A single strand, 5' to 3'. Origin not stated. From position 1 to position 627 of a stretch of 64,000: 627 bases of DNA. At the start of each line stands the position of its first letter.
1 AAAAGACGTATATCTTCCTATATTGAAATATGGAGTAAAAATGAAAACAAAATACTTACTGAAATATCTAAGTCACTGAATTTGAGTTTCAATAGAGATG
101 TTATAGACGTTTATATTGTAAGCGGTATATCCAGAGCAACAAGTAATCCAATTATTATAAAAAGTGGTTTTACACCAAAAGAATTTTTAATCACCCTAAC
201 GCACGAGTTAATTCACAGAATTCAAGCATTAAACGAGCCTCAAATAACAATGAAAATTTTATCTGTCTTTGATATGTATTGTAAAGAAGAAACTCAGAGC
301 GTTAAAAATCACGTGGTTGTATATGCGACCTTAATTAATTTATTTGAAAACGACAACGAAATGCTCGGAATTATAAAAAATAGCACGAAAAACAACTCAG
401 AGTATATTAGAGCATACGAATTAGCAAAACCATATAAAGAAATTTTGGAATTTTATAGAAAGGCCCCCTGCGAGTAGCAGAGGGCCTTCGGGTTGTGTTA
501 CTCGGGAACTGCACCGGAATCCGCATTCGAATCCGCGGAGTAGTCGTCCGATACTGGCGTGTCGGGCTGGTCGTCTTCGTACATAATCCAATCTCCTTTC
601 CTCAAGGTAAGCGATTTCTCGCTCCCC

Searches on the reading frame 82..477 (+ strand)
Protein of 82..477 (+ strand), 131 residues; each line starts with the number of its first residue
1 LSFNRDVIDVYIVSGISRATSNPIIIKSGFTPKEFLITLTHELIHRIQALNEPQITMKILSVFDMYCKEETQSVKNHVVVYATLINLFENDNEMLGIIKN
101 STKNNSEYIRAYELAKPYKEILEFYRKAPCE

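Call 12: search_protein_families(library=pfam, proteins=[window:82-477:+], max_evalue=1)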
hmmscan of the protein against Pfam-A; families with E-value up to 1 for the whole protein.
window:82-477:+ (131 aa): 2 families
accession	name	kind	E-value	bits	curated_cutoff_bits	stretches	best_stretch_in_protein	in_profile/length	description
PF20573.4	DUF6782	-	0.011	15.4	27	1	15-52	70-107/241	Putative metallopeptidase family (DUF6782)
PF25030.1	M-HEAT_ATR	-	0.013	15.4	27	1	33-115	15-92/230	Serine/threonine-protein kinase ATR, M-HEAT region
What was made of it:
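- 1..477 (+): 3' part of an HExxH (putative metallopeptidase) gene, the conserved convergent partner of Fam2; cut by the window edge. Call 12 (weak DUF6782 hit).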
